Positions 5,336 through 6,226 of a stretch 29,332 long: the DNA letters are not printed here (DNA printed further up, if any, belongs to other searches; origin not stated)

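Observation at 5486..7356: PAP2 phosphatase fused to a polyprenol/dolichol-kinase-like domain, overlapping archaeal phosphopantothenate synthetase.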

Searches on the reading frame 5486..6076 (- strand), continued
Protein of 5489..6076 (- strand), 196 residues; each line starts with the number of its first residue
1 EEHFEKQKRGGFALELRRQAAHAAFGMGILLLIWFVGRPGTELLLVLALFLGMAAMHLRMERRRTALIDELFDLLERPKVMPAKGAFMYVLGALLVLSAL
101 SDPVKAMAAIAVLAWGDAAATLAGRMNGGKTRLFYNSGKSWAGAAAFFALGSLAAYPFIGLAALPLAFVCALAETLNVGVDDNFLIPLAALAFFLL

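Call 86: fold_search(model_id=the predicted structure, library=pdb)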
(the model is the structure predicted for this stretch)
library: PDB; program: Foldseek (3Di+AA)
matches with E <= 10: 56; with E <= 0.001: 0
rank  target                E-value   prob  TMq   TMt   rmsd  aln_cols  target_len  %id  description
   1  4q2g_B                5.2e-01  0.57  0.37  0.26  10.6       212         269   16  CRYSTAL STRUCTURE OF AN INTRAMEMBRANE CDP-DAG SYNTHETASE CENTRAL FOR PHOSPHOLIPID BIOSYNTHESIS (S200C/S223C, inactive  (released 2014-07-02)
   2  4kly_B                1.7e+00  0.10  0.26  0.22  12.2       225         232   15  Crystal structure of a blue-light absorbing proteorhodopsin mutant D97N from HOT75 (released 2013-06-05)
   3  4knf_D                2.9e+00  0.08  0.25  0.22  12.7       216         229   13  Crystal structure of a blue-light absorbing proteorhodopsin double-mutant D97N/Q105L from HOT75 (released 2013-06-05)
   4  4kly_A                3.3e+00  0.04  0.21  0.19  13.7       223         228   15  Crystal structure of a blue-light absorbing proteorhodopsin mutant D97N from HOT75 (released 2013-06-05)
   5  3w0h_A                3.5e+00  0.02  0.11  0.10  17.6       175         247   14  Crystal Structure of Rat VDR Ligand Binding Domain in Complex with Novel Nonsecosteroidal Ligands (released 2013-10-09)
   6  5guf                  4.0e+00  0.30  0.30  0.34   5.4       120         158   18  Structural insight into an intramembrane enzyme for archaeal membrane lipids biosynthesis (released 2017-10-11)
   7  6xr2_C                4.0e+00  0.11  0.26  0.28  12.4       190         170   13  Computationally designed right-handed alpha/alpha homotrimeric toroid with 3 repeats per subunit (released 2021-07-14)
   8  6rw9_A                4.0e+00  0.02  0.14  0.02  45.8       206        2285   14  Cryo-EM structure of Morganella morganii TcdA4 (released 2019-10-23)
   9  9fqu_A                4.6e+00  0.02  0.16  0.07  16.8       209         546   13  Cryo-EM structure of MmCAT1 bound with FrMLV-RBD in the arginine-bound inward-occluded state (released 2025-07-02)
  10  5x3x_m                5.1e+00  0.05  0.24  0.23  15.8       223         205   19  2.8A resolution structure of a cobalt energy-coupling factor transporter-CbiMQO (released 2017-04-05)
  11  7e14_R                5.3e+00  0.03  0.18  0.10  18.8       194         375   16  Compound2_GLP-1R_OWL833_Gs complex structure (released 2021-07-07)
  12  3w9j_A                5.6e+00  0.05  0.19  0.06  12.7       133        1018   16  Structural basis for the inhibition of bacterial multidrug exporters (released 2013-07-03)
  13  8g07_a                5.6e+00  0.03  0.18  0.15  16.6       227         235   11  Cryo-EM structure of SQ31f-bound Mycobacterium smegmatis ATP synthase FO region (released 2023-02-15)
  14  9ua0_B                5.6e+00  0.01  0.13  0.11  17.8       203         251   13  Cryo-EM structure of cyanobacterial bicarbonate transporter CmpBCD in the presence of nitrate (released 2026-04-08)
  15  9ayf_R                5.8e+00  0.07  0.26  0.09  15.8       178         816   13  Structure of human calcium-sensing receptor in complex with Gi1 (miniGi1) protein in detergent (released 2024-04-17)
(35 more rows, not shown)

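Call 87: find_encoding_contigs(protein=P0175, flank=3000, max_places=1)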
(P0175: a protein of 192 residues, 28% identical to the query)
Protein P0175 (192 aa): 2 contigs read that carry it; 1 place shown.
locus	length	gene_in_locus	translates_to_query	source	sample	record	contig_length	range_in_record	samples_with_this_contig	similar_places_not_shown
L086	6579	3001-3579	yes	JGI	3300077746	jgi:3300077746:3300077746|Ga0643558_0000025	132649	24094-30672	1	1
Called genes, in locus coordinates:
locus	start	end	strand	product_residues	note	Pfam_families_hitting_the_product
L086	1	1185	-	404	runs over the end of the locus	PF00999:Na_H_Exchanger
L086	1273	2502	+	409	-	PF18144:SMODS (weak), PF01909:NTP_transf_2 (weak), PF09249:tRNA_NucTransf2, PF21133:CAA_C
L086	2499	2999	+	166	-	PF06695:Sm_multidrug_ex, PF09335:VTT_dom (weak)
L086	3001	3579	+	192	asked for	-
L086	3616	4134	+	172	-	-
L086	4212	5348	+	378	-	-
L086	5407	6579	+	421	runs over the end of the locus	-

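Call 88: find_encoding_contigs(protein=P0187, flank=3000, max_places=1)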
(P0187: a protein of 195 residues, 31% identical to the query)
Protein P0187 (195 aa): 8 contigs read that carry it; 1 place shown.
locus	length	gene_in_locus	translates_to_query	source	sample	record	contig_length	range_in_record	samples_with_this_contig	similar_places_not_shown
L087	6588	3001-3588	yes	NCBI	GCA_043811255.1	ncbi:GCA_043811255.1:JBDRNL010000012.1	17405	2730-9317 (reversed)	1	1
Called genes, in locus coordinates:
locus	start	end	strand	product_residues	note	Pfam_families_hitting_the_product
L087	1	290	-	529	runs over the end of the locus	-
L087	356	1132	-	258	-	PF01261:AP_endonuc_2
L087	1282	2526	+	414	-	PF18144:SMODS (faint), PF09249:tRNA_NucTransf2, PF21133:CAA_C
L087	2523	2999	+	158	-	PF06695:Sm_multidrug_ex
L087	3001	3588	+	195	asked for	-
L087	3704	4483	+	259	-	PF00381:PTS-HPr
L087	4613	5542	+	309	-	PF20030:bpMoxR, PF00158:Sigma54_activat, PF00493:MCM, PF07724:AAA_2, PF07726:AAA_3, PF07728:AAA_5, PF00004:AAA, PF17863:AAA_lid_2, +6 more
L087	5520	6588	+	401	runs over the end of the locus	PF01882:DUF58 (weak), PF00092:VWA, PF13519:VWA_2, PF13768:VWA_3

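Call 89: find_encoding_contigs(protein=P0194, flank=3000, max_places=1)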
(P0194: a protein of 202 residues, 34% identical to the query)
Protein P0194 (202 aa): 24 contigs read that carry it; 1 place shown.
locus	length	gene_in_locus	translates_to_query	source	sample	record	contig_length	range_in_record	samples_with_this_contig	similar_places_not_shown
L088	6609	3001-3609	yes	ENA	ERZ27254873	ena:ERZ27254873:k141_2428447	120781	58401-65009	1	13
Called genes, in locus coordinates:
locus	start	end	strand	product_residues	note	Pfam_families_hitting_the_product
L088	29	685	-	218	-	PF00590:TP_methylase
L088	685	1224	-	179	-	PF00814:TsaD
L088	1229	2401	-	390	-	PF07992:Pyr_redox_2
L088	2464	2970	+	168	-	PF01569:PAP2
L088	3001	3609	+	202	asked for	-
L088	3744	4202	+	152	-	PF00293:NUDIX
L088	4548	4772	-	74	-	-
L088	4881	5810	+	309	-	-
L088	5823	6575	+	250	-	-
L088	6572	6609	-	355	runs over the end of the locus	PF02481:DNA_processg_A, PF18306:LDcluster4 (faint)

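Call 90: find_encoding_contigs(protein=P0180, flank=3000, max_places=1)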
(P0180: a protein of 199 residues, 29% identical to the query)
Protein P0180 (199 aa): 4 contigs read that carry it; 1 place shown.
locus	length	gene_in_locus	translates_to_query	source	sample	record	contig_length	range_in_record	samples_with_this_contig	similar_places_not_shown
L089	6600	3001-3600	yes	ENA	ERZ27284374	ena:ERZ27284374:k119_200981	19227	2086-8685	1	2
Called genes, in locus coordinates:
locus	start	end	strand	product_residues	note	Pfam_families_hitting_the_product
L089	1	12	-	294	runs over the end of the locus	PF01041:DegT_DnrJ_EryC1 (weak), PF27296:MJ1341_C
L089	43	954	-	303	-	PF02163:Peptidase_M50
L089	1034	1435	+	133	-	-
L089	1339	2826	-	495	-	PF01139:RtcB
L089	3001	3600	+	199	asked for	-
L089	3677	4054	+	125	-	-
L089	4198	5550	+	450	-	PF18915:DUF5667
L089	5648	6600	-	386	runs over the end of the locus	PF00571:CBS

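Call 91: find_encoding_contigs(protein=P0197, flank=3000, max_places=1)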
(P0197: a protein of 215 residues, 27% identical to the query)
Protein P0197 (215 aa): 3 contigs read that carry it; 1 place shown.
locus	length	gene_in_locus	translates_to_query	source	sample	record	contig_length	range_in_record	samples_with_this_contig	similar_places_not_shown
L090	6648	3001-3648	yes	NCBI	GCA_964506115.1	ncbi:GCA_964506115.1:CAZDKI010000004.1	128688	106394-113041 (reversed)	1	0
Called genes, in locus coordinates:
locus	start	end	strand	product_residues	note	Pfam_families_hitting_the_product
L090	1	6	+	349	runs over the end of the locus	-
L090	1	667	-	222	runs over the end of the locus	PF00590:TP_methylase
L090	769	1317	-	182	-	PF00814:TsaD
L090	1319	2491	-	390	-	PF07992:Pyr_redox_2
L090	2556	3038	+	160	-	PF01569:PAP2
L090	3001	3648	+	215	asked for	-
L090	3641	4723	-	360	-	PF02481:DNA_processg_A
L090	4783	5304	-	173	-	PF00588:SpoU_methylase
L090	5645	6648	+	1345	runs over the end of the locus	PF17210:SdrD_B, PF13620:CarboxypepD_reg (faint), PF17802:SpaA (faint), PF22904:NOMO1-like_2nd (faint), PF17210:SdrD_B, PF00395:SLH (weak)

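Call 92: search_protein_families(library=pfam, proteins=[L086:2499-2999:+, L087:2523-2999:+, L086:3616-4134:+, L089:3677-4054:+, L088:2464-2970:+], max_evalue=0.01)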
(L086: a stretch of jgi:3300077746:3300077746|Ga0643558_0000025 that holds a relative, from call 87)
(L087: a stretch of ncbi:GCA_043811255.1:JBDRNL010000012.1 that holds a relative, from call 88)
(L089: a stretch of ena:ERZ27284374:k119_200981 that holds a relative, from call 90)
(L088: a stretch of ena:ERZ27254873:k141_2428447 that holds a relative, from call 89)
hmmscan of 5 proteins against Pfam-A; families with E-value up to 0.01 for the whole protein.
L086:2499-2999:+ (166 aa): 2 families
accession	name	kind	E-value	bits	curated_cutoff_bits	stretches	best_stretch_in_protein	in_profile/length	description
PF06695.16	Sm_multidrug_ex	-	6.5e-29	101.4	30.7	1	18-153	1-121/121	Putative small multi-drug export protein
PF09335.16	VTT_dom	-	1.2e-05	26.2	33.9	1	37-155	4-118/123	VTT domain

L087:2523-2999:+ (158 aa): 1 family
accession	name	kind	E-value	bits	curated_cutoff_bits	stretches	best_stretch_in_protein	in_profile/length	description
PF06695.16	Sm_multidrug_ex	-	1e-36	126.6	30.7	1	17-138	1-121/121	Putative small multi-drug export protein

L086:3616-4134:+ (172 aa): 0 families

L089:3677-4054:+ (125 aa): 0 families

L088:2464-2970:+ (168 aa): 2 families
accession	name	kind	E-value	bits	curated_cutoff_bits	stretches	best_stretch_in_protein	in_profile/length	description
PF01569.27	PAP2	-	2.2e-20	73.2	27.2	1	58-160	5-124/130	PAP2 superfamily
PF14378.12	PAP2_3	-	1.7e-05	25.2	27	1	84-154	113-188/190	PAP2 superfamily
